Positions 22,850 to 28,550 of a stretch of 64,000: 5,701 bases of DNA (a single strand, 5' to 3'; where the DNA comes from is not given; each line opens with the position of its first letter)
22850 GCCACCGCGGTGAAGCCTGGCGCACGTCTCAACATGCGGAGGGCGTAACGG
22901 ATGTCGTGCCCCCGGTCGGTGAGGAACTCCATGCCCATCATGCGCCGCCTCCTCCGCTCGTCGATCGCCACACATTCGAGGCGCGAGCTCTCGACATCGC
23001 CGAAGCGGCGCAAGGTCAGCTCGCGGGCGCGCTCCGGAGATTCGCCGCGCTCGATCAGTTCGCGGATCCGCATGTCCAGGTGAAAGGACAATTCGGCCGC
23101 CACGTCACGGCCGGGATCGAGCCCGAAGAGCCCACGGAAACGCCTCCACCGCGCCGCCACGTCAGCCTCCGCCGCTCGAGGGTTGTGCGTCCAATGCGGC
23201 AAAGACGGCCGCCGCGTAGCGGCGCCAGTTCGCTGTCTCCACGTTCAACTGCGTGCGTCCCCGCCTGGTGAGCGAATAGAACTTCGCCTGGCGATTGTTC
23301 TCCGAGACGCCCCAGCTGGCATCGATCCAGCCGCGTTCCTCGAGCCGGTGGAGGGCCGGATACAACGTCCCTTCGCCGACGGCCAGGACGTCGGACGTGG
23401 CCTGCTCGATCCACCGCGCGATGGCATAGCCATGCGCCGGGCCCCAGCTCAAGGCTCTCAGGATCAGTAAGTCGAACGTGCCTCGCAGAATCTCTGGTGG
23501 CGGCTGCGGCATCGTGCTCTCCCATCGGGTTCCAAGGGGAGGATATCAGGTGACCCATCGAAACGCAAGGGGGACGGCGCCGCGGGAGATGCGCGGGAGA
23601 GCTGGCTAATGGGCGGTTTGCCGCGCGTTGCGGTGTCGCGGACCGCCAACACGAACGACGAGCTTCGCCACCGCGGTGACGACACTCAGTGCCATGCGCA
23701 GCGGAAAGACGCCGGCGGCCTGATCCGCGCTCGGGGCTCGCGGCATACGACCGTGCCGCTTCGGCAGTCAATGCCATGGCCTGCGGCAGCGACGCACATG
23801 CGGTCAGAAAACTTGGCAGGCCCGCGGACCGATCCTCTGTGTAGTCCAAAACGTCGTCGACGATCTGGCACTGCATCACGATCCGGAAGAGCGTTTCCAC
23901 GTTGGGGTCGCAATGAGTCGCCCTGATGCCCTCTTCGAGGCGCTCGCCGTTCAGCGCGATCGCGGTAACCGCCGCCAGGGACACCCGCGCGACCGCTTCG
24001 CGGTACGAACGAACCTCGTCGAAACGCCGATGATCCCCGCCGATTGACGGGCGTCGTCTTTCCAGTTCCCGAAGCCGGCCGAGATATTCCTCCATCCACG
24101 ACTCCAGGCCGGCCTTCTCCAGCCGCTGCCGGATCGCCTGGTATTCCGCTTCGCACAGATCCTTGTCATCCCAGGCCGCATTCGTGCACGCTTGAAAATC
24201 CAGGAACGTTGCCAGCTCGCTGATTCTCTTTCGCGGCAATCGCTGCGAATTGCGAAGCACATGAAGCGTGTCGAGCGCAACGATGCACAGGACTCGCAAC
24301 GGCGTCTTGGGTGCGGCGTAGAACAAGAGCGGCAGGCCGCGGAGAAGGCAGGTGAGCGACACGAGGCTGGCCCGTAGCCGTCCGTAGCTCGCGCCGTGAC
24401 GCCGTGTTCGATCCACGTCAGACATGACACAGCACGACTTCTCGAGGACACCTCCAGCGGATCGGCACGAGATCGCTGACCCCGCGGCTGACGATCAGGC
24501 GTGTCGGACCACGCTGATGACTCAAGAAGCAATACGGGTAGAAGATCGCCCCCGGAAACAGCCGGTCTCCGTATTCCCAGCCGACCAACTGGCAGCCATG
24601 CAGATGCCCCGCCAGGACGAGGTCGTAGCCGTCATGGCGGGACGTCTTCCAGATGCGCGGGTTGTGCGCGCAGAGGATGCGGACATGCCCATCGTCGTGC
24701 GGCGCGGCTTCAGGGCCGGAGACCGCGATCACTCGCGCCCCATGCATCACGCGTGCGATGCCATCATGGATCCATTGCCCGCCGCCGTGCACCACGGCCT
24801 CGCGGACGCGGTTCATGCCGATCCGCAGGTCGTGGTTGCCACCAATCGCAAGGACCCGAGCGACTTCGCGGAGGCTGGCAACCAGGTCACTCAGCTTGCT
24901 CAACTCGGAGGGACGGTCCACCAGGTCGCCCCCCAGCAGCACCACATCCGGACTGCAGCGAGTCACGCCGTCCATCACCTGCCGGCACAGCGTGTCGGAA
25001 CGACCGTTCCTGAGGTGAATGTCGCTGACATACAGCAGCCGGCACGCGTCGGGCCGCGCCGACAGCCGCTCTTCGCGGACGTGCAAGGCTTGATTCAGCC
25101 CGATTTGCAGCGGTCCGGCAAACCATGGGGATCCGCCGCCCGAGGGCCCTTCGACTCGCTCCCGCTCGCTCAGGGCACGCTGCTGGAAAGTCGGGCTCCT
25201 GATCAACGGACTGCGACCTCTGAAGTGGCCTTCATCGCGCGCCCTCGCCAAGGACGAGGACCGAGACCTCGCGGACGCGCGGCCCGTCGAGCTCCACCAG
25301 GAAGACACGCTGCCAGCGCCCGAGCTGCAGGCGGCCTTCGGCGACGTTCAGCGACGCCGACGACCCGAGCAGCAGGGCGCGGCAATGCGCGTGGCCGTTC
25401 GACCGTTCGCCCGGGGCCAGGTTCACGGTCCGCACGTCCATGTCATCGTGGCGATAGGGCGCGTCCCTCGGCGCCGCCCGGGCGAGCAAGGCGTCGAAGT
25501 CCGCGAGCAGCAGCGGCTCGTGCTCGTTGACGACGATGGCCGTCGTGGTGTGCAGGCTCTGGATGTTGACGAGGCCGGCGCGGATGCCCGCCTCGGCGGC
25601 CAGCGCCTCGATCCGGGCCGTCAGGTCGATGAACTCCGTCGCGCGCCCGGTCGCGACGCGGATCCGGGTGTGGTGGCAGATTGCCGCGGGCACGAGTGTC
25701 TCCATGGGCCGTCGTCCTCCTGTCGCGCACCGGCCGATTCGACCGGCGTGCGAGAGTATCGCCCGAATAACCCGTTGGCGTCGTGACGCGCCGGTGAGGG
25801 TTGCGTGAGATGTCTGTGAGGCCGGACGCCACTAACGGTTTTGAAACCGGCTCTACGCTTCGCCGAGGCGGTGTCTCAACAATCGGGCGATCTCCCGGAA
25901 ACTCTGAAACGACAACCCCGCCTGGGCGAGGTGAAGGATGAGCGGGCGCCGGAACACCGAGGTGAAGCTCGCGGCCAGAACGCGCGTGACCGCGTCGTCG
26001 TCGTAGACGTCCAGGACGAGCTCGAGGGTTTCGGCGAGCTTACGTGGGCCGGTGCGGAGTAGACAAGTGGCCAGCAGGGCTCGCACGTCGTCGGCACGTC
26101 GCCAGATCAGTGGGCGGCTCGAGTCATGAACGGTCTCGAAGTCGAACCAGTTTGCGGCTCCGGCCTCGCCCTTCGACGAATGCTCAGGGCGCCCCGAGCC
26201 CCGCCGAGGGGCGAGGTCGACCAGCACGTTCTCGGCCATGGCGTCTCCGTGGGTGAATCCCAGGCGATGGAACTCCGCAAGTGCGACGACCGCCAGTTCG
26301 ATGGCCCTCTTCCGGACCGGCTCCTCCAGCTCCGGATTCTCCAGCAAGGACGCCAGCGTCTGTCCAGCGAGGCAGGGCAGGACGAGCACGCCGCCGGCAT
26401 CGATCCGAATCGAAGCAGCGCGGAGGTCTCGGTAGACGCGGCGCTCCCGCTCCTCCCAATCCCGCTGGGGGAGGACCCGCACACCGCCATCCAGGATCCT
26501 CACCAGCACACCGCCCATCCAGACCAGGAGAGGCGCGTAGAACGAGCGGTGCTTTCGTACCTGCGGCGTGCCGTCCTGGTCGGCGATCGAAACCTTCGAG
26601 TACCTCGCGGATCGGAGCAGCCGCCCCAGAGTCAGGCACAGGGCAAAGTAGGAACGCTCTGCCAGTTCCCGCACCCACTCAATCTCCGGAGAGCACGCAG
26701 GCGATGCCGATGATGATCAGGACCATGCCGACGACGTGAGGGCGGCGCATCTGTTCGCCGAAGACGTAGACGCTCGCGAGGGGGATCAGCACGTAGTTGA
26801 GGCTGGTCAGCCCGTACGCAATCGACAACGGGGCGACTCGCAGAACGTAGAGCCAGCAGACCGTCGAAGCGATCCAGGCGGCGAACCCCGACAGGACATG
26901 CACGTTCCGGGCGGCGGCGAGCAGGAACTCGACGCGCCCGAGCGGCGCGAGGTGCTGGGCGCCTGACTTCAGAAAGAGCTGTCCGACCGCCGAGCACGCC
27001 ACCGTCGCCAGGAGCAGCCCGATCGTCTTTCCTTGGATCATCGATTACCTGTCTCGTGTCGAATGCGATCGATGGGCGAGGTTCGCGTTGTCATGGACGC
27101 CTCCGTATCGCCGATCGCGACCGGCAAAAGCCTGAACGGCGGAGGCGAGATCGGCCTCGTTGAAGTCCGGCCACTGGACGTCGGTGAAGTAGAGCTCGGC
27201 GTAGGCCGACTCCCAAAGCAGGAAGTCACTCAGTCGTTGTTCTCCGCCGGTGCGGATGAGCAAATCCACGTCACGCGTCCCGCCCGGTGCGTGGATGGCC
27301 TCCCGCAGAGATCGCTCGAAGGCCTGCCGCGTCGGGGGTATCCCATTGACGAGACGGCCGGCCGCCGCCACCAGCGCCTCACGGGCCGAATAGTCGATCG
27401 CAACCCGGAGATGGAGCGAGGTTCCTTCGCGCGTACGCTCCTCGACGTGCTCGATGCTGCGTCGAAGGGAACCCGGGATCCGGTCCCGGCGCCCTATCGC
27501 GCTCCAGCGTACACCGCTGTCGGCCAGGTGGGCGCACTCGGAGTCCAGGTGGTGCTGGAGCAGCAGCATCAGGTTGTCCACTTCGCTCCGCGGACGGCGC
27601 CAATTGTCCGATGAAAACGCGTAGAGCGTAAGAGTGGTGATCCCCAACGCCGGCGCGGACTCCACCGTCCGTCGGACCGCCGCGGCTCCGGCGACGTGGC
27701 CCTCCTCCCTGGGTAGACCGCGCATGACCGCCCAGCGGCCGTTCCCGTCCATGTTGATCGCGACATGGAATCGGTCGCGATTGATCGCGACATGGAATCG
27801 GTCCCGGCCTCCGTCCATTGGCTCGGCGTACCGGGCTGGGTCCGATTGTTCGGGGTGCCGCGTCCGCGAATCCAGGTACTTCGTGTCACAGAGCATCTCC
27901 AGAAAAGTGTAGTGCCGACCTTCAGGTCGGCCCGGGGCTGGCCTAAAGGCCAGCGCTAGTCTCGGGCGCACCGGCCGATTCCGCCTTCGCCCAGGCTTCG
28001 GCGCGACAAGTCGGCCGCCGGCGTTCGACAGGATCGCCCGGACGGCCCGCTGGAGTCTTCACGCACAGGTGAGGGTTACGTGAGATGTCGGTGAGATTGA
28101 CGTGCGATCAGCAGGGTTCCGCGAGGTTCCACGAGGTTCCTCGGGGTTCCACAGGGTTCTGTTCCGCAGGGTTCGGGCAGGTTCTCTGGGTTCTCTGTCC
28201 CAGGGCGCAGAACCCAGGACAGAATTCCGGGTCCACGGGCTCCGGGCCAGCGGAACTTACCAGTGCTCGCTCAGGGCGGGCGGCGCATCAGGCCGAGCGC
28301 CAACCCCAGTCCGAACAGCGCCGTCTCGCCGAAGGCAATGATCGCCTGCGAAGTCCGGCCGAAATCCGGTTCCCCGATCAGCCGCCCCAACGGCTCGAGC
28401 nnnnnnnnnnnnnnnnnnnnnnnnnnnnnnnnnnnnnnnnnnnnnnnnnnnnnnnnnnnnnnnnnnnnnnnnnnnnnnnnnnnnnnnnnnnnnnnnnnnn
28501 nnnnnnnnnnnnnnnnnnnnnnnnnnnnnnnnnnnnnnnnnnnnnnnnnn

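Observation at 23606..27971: Candidate polyprenyl-phosphate-linked envelope module: UppS - ArnE-like - WaaP-like kinase, followed by YjbQ - phosphoesterase - DDxxD protein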

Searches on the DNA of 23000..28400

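Call 6: search_rna_families(source=window, start=23000, end=28400, threshold=evalue, max_evalue=5, show_alignments=3)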
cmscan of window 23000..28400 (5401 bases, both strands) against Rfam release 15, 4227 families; matches with E-value up to 5: 4.
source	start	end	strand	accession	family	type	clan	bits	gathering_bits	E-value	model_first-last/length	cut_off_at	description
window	24944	24982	-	RF01737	flpD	Cis-reg;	-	22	40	0.16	1-47/47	no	flpD RNA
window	26162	26218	+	RF03900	mir-9242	Gene; miRNA;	-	22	62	2.7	1-66/66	no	mir-9242 microRNA precursor family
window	23584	23695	-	RF02421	Bp1_684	Gene; sRNA;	-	20.1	44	0.43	1-113/113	no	Burkholderia sRNA Bp1_Cand684_SIPHT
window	25264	25336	-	RF02784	SorX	Gene; sRNA;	-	16.7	46.6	2.3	1-73/73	no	Singlet oxygen resistance RNA X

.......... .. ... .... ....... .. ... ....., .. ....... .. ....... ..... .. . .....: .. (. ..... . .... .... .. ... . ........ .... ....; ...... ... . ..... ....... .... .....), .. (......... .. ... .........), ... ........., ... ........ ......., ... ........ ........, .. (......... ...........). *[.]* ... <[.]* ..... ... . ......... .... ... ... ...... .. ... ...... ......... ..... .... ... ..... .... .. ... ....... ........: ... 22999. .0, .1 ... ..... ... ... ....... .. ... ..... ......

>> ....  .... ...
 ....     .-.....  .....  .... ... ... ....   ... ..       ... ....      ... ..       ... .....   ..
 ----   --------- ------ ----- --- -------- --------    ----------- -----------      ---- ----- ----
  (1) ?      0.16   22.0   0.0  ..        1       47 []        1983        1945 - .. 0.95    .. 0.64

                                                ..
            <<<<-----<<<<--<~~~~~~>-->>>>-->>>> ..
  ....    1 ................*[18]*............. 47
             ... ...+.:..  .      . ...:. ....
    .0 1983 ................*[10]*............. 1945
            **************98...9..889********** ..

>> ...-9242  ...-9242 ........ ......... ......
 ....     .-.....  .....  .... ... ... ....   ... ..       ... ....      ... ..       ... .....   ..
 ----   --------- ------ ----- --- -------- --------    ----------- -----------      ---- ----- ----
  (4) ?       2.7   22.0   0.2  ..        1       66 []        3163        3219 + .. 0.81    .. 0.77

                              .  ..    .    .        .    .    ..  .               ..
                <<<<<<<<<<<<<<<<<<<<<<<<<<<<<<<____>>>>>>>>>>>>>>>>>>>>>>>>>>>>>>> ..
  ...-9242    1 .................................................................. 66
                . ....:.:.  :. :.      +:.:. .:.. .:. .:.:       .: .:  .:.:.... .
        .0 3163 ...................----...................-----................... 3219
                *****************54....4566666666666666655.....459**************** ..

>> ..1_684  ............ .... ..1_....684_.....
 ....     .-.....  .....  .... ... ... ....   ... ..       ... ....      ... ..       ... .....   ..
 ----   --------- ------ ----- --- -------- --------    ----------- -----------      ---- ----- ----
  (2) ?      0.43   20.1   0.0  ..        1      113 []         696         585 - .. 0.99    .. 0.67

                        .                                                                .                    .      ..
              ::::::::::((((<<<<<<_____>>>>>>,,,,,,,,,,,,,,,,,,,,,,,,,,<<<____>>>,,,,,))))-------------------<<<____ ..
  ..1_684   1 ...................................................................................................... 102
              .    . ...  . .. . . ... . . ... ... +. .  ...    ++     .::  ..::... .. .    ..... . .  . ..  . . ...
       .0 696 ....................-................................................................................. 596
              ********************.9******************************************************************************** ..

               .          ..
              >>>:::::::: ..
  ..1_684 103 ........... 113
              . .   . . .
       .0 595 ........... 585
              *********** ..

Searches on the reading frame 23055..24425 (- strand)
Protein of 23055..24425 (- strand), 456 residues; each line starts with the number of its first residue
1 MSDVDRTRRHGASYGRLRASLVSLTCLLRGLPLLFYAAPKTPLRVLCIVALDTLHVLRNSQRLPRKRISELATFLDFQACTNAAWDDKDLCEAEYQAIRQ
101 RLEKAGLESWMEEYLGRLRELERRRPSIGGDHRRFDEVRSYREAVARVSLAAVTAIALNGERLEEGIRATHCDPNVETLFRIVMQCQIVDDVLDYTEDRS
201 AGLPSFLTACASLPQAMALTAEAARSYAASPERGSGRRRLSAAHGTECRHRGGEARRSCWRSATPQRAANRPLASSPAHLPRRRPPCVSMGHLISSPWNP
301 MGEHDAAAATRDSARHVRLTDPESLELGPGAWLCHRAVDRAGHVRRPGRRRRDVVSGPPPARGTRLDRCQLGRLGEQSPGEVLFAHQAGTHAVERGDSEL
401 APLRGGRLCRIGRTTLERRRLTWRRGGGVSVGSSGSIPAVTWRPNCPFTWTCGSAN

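Call 3: search_protein_families(library=pfam, proteins=[window:23055-24425:-], max_evalue=0.01)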
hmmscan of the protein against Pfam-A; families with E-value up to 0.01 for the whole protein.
window:23055-24425:- (456 aa): 0 families

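Call 10: search_protein_families(library=ncbifam, proteins=[window:23055-24425:-], max_evalue=0.01)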
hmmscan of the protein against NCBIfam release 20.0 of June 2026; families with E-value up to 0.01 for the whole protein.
window:23055-24425:- (456 aa): 0 families

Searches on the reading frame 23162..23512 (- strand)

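Call 3: search_protein_families(library=pfam, proteins=[window:23162-23512:-], max_evalue=0.01)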
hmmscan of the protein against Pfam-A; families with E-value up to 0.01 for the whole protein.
window:23162-23512:- (116 aa): 1 family
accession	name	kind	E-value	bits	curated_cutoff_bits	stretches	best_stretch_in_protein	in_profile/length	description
PF03551.20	PadR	-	2.3e-20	72.8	27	1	17-90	1-74/75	Transcriptional regulator PadR-like family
